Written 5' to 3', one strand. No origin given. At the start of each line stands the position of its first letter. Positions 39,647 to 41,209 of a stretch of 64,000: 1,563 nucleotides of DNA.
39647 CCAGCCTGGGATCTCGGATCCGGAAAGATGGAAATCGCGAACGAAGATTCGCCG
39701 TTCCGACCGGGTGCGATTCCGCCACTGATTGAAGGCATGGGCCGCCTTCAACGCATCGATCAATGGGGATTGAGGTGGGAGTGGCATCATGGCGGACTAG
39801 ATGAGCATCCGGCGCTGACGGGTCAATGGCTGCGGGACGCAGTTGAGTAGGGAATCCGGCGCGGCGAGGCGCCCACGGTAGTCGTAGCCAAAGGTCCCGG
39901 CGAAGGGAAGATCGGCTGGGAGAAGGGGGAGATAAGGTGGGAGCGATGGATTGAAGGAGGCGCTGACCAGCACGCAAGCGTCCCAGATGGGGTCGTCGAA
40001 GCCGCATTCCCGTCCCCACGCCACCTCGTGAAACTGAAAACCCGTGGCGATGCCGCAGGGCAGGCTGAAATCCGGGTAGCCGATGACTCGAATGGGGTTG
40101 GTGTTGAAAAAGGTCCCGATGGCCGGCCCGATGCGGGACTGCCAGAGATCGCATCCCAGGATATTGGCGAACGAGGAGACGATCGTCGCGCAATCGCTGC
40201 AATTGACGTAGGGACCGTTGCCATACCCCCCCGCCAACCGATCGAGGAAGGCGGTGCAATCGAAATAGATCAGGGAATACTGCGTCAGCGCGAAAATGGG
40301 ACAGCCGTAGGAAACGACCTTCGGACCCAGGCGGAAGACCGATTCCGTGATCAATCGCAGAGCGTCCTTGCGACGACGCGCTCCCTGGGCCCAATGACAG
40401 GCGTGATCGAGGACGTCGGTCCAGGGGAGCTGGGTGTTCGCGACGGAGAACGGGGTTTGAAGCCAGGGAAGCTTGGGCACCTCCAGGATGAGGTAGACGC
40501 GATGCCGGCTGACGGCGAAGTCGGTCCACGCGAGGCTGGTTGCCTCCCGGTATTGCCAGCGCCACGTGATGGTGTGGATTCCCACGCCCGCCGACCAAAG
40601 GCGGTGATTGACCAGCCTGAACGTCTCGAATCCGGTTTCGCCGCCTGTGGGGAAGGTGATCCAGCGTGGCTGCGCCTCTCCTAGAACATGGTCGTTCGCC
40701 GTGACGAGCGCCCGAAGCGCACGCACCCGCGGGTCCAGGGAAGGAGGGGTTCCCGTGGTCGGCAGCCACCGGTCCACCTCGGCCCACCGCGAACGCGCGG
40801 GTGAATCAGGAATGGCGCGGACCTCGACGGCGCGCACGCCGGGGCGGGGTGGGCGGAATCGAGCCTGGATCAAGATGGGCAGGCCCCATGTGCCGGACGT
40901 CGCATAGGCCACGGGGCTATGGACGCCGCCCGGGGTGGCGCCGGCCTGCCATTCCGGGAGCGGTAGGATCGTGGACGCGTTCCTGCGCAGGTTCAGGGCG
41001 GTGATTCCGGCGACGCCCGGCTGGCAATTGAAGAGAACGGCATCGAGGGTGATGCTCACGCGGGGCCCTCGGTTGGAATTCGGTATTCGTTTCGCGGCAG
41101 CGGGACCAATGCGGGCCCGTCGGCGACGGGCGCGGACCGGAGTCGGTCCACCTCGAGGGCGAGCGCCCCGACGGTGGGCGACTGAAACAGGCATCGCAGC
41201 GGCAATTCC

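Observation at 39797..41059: Transglutaminase/papain-like protein translationally coupled (GTGA) to the final NRPS module: candidate off-loading or amide-forming enzyme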

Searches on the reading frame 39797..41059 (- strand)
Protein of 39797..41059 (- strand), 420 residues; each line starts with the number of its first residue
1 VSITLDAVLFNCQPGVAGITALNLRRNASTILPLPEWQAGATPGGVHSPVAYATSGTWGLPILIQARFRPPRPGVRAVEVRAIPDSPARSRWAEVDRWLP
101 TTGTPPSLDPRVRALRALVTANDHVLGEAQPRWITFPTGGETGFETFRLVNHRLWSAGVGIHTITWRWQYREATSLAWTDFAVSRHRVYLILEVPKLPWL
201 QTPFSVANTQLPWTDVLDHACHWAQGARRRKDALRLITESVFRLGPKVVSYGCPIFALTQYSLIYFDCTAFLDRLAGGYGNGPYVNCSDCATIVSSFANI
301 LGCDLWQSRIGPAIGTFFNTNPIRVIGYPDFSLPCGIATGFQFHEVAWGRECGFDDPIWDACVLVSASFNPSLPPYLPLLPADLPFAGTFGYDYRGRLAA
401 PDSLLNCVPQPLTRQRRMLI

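Call 5: search_protein_families(library=pfam, proteins=[window:39797-41059:-], max_evalue=0.01)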
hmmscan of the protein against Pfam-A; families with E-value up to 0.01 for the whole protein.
window:39797-41059:- (420 aa): 0 families

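Call 6: search_protein_families(library=ncbifam, proteins=[window:39797-41059:-], max_evalue=0.1)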
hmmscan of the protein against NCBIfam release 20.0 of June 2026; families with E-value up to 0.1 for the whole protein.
window:39797-41059:- (420 aa): 0 families

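Call 7: find_homologous_proteins(query=window:39797-41059:-)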
Query window:39797-41059:- (420 aa): 490 proteins with E <= 0.001 among 8000 candidates; the best 120 are listed.
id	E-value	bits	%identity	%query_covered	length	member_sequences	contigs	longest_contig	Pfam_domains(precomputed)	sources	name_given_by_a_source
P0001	2.7e-294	994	100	100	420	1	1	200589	-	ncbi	-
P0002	1.1e-164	567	59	100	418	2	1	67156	-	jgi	jgi:hypothetical protein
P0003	1.1e-151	524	55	100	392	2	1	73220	-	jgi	jgi:hypothetical protein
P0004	6.5e-149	515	55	100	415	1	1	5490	-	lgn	-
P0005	4.5e-120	420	47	100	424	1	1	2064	-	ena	-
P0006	4.8e-119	416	48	100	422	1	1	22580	-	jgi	jgi:hypothetical protein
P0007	6.8e-119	416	46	100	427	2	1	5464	-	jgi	jgi:hypothetical protein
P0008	1.1e-117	412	48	100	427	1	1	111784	-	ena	-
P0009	1.9e-115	404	46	100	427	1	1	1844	-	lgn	-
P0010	3.3e-114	400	47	100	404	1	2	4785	-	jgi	jgi:hypothetical protein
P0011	2.5e-113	397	49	100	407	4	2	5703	-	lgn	-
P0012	1.0e-112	395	46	100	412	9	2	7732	-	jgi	jgi:hypothetical protein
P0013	1.3e-112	395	46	100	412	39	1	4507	-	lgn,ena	-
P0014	2.0e-112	394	46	100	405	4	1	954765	-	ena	-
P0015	2.5e-112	394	47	100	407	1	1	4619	-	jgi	jgi:hypothetical protein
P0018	2.3e-111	391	46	100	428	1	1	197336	-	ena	-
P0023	3.7e-110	387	47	100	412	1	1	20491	-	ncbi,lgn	ncbi:MAG: hypothetical protein ABW250_06895 [Pyrinomonadaceae bacterium]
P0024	6.2e-110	386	44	100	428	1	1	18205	-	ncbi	-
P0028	3.5e-109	384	46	100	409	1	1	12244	-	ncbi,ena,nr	ncbi:MAG: hypothetical protein R3300_13110 [Candidatus Promineifilaceae bacterium]|nr:hypothetical p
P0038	4.7e-107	377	45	99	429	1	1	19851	-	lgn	-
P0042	1.7e-106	375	46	100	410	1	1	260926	-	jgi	jgi:hypothetical protein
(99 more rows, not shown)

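Call 8: search_solved_structures(query=window:39797-41059:-, max_evalue=10, show_alignments=2)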
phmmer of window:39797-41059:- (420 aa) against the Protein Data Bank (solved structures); distinct sequences matched with E-value up to 10: 3.
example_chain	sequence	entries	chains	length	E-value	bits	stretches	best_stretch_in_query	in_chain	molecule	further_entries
3a1i_A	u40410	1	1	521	0.19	13.7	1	310-356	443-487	Amidase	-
3a1k_A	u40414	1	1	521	0.19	13.7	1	310-356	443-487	Amidase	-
5cww_C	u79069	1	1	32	2.2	10.1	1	228-250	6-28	Nucleoporin NUP159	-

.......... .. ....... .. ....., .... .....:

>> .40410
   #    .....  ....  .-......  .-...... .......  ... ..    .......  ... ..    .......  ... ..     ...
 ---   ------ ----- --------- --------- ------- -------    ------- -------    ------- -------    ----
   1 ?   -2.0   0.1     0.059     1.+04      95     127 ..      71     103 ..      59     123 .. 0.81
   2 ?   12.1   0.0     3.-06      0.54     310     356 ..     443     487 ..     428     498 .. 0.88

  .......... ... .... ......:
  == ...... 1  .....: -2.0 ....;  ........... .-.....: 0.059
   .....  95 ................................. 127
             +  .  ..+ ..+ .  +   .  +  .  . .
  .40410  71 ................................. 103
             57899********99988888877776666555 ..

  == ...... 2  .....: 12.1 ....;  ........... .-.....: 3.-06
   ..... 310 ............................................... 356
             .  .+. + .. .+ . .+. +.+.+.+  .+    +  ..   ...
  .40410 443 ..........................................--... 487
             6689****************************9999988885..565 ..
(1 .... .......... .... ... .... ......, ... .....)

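Call 13: find_encoding_contigs(protein=P0002, flank=10000, max_places=2)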
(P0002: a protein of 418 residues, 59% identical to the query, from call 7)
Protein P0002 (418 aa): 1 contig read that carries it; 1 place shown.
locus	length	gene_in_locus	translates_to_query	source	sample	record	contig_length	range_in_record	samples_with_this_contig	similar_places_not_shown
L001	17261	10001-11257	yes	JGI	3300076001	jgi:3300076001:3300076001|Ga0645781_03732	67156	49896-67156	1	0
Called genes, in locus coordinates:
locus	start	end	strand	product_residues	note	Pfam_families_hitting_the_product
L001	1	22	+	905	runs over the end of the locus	PF00668:Condensation, PF00501:AMP-binding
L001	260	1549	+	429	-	PF13489:Methyltransf_23, PF13649:Methyltransf_25, PF13847:Methyltransf_31, PF08241:Methyltransf_11, PF08242:Methyltransf_12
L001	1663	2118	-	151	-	-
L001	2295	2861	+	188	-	PF00668:Condensation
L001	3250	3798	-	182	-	-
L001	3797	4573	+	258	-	PF00501:AMP-binding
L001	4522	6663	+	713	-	PF13193:AMP-binding_C, PF13489:Methyltransf_23, PF08241:Methyltransf_11, PF08242:Methyltransf_12, PF13649:Methyltransf_25, PF13847:Methyltransf_31, PF00550:PP-binding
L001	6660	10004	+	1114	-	PF00668:Condensation, PF00501:AMP-binding, PF13193:AMP-binding_C, PF00550:PP-binding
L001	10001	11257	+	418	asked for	-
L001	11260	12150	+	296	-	-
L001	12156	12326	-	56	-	-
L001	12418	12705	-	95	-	PF00543:P-II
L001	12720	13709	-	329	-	PF05982:Sbt_1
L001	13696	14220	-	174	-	PF00731:AIRC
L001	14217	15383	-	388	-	PF22660:RS_preATP-grasp-like, PF02786:CPSase_L_D2 (weak), PF02222:ATP-grasp, PF17769:PurK_C, PF21244:PurT_C (faint)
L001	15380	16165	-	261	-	-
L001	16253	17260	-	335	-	?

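Call 14: find_encoding_contigs(protein=P0003, flank=10000, max_places=2)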
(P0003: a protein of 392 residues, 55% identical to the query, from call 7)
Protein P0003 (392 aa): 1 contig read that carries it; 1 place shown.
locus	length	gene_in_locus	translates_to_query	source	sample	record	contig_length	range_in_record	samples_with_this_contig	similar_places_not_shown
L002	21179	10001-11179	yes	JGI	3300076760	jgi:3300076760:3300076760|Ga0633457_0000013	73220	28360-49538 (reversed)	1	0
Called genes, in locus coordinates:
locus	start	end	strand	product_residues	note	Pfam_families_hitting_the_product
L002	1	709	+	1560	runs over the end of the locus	PF00668:Condensation, PF00501:AMP-binding, PF13489:Methyltransf_23, PF08241:Methyltransf_11, PF08242:Methyltransf_12, PF13649:Methyltransf_25, PF13847:Methyltransf_31, PF00550:PP-binding, +2 more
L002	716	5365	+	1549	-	PF00668:Condensation, PF00501:AMP-binding, PF13489:Methyltransf_23 (weak), PF08241:Methyltransf_11, PF08242:Methyltransf_12, PF13649:Methyltransf_25, PF13847:Methyltransf_31, PF00550:PP-binding, +1 more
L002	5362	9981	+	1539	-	PF00668:Condensation, PF00501:AMP-binding, PF13193:AMP-binding_C (weak), PF13489:Methyltransf_23, PF08241:Methyltransf_11, PF08242:Methyltransf_12, PF13649:Methyltransf_25, PF00550:PP-binding, +2 more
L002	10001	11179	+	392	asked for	-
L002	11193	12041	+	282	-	-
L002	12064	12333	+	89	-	-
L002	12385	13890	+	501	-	PF00082:Peptidase_S8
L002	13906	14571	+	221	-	PF17837:4PPT_N, PF01648:ACPS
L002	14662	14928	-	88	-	-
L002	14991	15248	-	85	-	-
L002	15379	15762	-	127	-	-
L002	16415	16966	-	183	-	PF12728:HTH_17, PF00072:Response_reg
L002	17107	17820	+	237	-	PF00398:RrnaAD (weak), PF13649:Methyltransf_25 (weak)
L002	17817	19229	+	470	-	PF00206:Lyase_1, PF10415:FumaraseC_C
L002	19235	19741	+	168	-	-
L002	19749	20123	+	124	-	-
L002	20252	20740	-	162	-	PF13302:Acetyltransf_3, PF13420:Acetyltransf_4, PF00583:Acetyltransf_1, PF13673:Acetyltransf_10 (weak), PF13508:Acetyltransf_7, PF08445:FR47 (weak)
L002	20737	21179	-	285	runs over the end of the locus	PF00753:Lactamase_B, PF23023:Anti-Pycsar_Apyc1, PF12706:Lactamase_B_2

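Call 15: find_encoding_contigs(protein=P0014, flank=8000, max_places=1)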
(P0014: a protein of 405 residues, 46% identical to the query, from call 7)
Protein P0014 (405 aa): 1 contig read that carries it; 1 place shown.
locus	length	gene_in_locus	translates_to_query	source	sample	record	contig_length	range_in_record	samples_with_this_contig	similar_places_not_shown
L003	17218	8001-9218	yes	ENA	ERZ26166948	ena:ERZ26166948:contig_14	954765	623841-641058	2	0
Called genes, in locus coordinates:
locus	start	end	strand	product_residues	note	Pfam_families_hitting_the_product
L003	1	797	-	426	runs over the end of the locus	PF27522:YDMC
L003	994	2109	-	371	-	PF02746:MR_MLE_N, PF13378:MR_MLE_C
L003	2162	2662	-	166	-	PF01243:PNPOx_N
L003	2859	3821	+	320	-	-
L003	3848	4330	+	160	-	-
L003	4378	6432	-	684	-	PF00149:Metallophos, PF12850:Metallophos_2 (weak)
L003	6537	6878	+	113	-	PF13473:Cupredoxin_1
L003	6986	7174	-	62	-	-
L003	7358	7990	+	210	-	-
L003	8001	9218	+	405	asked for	-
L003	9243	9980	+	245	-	-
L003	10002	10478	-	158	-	PF05099:TerB (weak)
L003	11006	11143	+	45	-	-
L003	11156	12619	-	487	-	PF00083:Sugar_tr, PF05977:MFS_3 (faint), PF07690:MFS_1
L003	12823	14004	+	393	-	PF01042:Ribonuc_L-PSP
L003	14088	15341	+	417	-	PF01979:Amidohydro_1, PF07969:Amidohydro_3 (weak)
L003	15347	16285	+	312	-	PF03781:FGE-sulfatase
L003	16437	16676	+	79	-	-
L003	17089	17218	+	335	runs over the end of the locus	PF00106:adh_short (faint), PF01073:3Beta_HSD, PF01370:Epimerase, PF02719:Polysacc_synt_2, PF04321:RmlD_sub_bind, PF16363:GDP_Man_Dehyd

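Call 16: find_encoding_contigs(protein=P0018, flank=8000, max_places=1)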
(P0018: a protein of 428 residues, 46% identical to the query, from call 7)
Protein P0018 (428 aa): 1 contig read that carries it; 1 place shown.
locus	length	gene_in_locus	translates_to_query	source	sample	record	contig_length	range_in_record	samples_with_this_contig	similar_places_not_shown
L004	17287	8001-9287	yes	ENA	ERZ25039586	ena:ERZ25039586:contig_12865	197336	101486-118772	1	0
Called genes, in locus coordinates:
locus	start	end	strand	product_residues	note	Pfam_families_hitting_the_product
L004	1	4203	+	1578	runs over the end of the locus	PF00668:Condensation, PF00501:AMP-binding, PF13193:AMP-binding_C, PF00550:PP-binding, PF00668:Condensation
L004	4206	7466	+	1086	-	PF00668:Condensation, PF00501:AMP-binding, PF13193:AMP-binding_C, PF00550:PP-binding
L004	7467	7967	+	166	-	-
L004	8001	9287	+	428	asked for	-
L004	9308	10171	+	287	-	-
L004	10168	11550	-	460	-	PF00144:Beta-lactamase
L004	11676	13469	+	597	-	-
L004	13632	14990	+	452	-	PF17802:SpaA (faint), PF09430:EMC7_beta-sandw (faint), PF13620:CarboxypepD_reg, PF13715:CarbopepD_reg_2 (faint), PF17210:SdrD_B (weak), PF22904:NOMO1-like_2nd (weak), PF24025:Ig_DR_A0283-like (faint), PF13620:CarboxypepD_reg (weak), +2 more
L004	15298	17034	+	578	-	PF02369:Big_1 (faint), PF00775:Dioxygenase_C (faint), PF13620:CarboxypepD_reg, PF13715:CarbopepD_reg_2 (weak), PF17210:SdrD_B (faint), PF17802:SpaA (faint), PF22904:NOMO1-like_2nd (faint), PF13620:CarboxypepD_reg (weak)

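Call 17: find_encoding_contigs(protein=P0042, flank=8000, max_places=1)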
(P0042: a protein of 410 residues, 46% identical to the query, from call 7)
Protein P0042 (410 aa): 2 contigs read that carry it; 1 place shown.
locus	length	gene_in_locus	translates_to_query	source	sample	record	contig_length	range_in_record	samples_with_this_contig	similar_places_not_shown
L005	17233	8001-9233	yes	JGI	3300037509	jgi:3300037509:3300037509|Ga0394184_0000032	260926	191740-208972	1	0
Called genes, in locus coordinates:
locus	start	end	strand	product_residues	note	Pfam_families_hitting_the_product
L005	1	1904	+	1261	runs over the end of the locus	-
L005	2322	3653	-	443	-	PF20990:DUF2207_C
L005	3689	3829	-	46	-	-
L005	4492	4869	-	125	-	PF13442:Cytochrome_CBB3, PF00034:Cytochrom_C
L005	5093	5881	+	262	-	PF13582:Reprolysin_3 (weak)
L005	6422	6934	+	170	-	-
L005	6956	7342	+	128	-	-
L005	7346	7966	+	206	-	-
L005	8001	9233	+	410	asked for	-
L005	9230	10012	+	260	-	-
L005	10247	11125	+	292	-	PF00264:Tyrosinase, PF12142:PPO1_DWL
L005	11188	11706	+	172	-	PF25271:DUF7868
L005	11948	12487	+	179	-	PF09948:PpoB2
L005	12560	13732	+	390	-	PF13458:Peripla_BP_6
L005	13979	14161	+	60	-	-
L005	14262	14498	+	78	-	-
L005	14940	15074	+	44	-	-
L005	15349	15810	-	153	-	-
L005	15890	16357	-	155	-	-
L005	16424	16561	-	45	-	-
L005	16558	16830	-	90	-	PF00403:HMA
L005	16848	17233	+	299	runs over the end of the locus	PF03446:NAD_binding_2, PF00393:6PGD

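Call 18: predict_structure(alignment_id=A1)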
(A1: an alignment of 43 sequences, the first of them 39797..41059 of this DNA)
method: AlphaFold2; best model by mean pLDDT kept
length: 420 residues; sequences in the alignment: 43
mean_pLDDT: 87.3   pTM: 0.87
mean pLDDT of the five models: 87.3, 87.1, 86.4, 85.1, 83.1
residues with pLDDT >= 90: 271; 70-90: 90; 50-70: 55; < 50: 4
segments of 3 or more residues with pLDDT < 50: none
pLDDT, mean of each block of 10 residues (from residue 1): 86 68 66 61 65 87 92 90 82 74 64 72 85 92 93 91 93 95 91 84 52 83 96 98 97 93 93 96 98 97 96 95 96 86 96 95 96 96 91 93 95 91
secondary structure, 60 per line:
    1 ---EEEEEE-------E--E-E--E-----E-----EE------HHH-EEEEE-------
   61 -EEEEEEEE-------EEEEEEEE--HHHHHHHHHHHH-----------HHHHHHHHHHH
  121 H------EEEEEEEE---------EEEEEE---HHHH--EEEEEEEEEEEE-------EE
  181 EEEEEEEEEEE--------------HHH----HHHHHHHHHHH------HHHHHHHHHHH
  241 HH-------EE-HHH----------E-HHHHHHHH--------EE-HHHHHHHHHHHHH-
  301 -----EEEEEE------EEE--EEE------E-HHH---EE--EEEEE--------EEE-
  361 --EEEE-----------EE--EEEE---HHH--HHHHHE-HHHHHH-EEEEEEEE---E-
elements in order: E4-9 E49-53 E62-69 E77-84 H87-98 H110-121 E128-135 E145-150 H154-157 E160-171 E179-191 H213-223 H230-242 H268-275 H287-299 E306-311 E318-320 E323-325 E344-348 E357-359 E363-366 E382-385 H394-398 H401-406 E408-415
